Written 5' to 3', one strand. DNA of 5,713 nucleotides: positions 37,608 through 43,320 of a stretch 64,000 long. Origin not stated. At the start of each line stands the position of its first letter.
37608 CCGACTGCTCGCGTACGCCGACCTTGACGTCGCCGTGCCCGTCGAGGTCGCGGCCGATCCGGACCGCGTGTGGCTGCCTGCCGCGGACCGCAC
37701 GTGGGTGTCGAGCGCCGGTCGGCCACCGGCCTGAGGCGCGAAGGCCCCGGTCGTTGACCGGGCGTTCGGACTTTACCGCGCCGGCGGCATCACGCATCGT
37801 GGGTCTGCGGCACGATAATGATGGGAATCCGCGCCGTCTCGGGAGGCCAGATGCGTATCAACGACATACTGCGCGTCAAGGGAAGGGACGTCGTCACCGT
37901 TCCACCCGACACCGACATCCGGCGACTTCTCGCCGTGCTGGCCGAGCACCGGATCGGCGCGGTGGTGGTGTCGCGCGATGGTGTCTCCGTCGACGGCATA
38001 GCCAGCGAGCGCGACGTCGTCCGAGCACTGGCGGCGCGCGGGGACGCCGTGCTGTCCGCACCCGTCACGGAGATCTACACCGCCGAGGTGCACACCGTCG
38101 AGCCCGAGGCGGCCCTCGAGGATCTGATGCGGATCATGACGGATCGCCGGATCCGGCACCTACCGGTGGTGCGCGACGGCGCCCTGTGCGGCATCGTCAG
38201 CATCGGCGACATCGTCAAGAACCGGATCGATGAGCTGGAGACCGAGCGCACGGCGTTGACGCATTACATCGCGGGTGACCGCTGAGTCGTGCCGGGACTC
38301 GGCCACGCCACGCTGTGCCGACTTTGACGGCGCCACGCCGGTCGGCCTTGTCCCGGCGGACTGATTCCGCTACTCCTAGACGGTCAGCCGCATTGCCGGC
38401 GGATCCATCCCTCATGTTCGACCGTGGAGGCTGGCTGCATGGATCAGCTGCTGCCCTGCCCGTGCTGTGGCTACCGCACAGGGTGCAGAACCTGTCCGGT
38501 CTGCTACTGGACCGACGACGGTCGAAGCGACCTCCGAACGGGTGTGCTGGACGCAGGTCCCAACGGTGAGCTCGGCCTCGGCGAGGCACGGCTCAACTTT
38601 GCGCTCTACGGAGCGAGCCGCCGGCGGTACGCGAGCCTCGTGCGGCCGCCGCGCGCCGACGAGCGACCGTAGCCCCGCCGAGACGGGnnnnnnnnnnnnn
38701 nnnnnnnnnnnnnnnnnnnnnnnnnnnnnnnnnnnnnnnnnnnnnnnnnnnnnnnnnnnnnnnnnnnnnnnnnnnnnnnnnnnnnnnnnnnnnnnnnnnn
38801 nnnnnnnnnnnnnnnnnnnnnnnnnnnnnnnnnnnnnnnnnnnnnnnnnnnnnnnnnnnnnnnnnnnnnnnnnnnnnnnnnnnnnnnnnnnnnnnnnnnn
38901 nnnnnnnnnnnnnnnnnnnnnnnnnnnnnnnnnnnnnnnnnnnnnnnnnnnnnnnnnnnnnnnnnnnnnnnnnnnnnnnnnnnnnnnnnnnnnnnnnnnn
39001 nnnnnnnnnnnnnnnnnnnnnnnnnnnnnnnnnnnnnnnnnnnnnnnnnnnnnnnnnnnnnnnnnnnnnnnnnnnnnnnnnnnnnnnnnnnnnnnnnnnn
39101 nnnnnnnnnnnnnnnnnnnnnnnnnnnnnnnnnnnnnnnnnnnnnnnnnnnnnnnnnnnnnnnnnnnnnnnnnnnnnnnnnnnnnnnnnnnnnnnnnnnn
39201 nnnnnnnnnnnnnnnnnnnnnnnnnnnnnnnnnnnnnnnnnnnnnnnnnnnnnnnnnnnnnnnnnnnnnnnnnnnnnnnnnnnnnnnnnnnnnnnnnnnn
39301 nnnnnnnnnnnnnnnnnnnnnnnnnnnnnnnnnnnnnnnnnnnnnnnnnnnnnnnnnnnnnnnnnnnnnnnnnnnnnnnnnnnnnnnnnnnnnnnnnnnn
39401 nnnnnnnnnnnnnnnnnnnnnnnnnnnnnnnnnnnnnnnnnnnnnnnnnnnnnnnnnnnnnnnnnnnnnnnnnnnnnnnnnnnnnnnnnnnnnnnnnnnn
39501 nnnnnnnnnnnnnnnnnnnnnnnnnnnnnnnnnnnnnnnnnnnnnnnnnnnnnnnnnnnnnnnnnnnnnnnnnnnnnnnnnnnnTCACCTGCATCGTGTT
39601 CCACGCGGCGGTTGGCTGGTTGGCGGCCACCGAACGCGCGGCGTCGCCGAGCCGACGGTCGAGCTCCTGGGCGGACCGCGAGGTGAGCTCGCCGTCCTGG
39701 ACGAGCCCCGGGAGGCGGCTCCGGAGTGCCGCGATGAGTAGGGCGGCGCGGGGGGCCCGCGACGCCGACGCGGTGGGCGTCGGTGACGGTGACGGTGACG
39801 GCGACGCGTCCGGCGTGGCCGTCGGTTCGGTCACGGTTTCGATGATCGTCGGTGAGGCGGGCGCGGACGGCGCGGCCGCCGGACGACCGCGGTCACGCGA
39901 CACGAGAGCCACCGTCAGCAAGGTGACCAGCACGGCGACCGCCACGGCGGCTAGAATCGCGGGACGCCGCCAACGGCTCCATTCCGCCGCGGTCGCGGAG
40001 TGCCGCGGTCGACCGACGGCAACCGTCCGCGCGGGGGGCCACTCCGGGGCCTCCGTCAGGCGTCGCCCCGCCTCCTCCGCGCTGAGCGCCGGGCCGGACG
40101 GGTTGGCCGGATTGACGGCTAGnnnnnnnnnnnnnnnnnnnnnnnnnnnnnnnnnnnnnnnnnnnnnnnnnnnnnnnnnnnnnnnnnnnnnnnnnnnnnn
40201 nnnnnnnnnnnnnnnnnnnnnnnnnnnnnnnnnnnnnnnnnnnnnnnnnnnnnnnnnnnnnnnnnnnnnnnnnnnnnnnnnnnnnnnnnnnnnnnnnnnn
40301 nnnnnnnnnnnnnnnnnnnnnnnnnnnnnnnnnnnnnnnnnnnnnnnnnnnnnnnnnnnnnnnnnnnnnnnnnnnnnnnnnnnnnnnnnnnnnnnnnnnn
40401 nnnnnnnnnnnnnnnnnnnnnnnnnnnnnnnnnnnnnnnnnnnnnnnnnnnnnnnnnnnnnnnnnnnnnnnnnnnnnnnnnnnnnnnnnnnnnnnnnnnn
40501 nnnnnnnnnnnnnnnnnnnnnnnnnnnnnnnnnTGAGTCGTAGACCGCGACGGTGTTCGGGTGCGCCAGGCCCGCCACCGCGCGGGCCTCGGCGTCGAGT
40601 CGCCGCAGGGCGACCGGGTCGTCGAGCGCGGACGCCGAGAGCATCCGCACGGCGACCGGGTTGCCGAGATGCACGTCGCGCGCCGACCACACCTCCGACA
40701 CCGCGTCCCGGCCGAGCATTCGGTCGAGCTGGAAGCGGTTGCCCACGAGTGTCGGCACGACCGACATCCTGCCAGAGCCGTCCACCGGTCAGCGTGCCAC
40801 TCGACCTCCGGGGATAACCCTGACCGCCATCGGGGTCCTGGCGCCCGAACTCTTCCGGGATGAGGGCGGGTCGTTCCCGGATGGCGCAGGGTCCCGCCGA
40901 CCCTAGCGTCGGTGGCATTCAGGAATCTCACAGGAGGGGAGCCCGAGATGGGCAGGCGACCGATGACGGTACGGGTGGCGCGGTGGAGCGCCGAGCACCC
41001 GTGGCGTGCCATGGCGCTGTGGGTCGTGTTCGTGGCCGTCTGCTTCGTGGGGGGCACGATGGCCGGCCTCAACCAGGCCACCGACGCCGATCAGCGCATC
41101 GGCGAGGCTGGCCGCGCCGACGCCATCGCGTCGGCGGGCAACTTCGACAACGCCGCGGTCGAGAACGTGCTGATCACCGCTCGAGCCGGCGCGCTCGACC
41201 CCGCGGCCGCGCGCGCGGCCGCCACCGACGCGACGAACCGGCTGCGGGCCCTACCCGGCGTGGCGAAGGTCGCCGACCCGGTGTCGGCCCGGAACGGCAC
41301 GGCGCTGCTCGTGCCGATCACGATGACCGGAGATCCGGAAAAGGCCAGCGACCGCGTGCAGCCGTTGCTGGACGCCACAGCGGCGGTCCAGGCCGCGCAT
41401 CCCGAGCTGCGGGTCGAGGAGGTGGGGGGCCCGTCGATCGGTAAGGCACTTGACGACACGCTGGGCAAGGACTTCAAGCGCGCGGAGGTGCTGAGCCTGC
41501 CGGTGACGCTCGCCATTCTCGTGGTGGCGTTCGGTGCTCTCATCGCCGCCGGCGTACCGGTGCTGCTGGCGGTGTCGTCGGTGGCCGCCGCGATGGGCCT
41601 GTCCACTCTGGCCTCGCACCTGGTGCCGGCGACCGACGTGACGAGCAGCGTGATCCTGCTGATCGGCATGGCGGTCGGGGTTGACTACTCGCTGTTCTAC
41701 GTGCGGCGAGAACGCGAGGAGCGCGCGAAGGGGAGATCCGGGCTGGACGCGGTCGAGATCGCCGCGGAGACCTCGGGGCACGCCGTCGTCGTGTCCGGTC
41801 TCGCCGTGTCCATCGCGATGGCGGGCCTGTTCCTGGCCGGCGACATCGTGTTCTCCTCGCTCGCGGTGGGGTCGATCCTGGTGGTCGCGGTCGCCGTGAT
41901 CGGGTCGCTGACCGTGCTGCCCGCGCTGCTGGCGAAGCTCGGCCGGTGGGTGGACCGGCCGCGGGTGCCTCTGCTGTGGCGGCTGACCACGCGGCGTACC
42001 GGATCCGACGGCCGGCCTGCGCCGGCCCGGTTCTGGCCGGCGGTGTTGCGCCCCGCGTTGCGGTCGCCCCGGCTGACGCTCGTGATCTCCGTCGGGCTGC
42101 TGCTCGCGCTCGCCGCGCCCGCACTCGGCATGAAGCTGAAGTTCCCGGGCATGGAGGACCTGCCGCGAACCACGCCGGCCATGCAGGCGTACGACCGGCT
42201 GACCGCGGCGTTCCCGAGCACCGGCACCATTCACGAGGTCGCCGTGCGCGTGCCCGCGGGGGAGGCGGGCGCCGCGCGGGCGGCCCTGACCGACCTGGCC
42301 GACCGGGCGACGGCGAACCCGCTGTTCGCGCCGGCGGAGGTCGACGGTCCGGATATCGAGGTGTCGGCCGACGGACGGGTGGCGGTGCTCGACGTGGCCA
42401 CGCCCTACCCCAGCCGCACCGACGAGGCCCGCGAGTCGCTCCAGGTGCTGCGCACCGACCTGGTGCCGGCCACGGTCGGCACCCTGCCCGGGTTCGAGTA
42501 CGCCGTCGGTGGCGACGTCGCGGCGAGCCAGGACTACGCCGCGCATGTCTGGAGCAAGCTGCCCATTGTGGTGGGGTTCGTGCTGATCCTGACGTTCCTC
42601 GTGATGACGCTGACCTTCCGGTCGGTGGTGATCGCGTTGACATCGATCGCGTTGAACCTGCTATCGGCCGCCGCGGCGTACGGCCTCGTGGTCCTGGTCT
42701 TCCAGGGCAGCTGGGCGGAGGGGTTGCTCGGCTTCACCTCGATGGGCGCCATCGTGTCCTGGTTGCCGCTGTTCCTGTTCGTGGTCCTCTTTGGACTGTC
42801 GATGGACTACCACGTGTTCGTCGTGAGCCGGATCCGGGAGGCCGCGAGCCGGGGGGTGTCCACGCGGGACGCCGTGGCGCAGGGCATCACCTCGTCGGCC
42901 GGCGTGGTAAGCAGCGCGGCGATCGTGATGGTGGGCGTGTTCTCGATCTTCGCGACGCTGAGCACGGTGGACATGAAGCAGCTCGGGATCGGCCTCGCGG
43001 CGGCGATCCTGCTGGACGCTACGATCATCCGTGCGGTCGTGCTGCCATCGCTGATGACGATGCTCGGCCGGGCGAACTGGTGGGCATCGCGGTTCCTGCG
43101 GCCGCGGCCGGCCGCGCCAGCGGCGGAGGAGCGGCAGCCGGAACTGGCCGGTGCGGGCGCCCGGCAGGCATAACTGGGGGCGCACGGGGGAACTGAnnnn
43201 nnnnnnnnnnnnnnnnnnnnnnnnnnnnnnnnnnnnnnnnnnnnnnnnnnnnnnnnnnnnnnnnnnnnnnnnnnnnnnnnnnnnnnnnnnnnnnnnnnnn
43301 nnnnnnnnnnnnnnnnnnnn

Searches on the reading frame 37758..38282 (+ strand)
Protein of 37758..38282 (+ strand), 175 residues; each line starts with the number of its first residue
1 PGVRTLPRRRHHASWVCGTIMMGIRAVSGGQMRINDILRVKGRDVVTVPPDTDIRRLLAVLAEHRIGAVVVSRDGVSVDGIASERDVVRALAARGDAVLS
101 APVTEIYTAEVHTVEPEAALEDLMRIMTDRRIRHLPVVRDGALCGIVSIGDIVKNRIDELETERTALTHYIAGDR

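Call 58: search_protein_families(library=pfam, proteins=[window:37758-38282:+], max_evalue=0.00001)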
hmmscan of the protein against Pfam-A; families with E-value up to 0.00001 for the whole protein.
window:37758-38282:+ (175 aa): 1 family
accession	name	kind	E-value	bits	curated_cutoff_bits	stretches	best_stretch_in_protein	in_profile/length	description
PF00571.33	CBS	-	5.8e-23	81.4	24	2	103-155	1-54/57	CBS domain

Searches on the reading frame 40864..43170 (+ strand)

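Call 58: search_protein_families(library=pfam, proteins=[window:40864-43170:+], max_evalue=0.00001)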
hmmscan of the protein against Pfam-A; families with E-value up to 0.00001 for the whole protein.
window:40864-43170:+ (769 aa): 1 family
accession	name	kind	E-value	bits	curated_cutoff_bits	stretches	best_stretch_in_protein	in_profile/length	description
PF03176.21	MMPL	-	7.7e-74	249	20.5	2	91-402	22-330/333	MMPL family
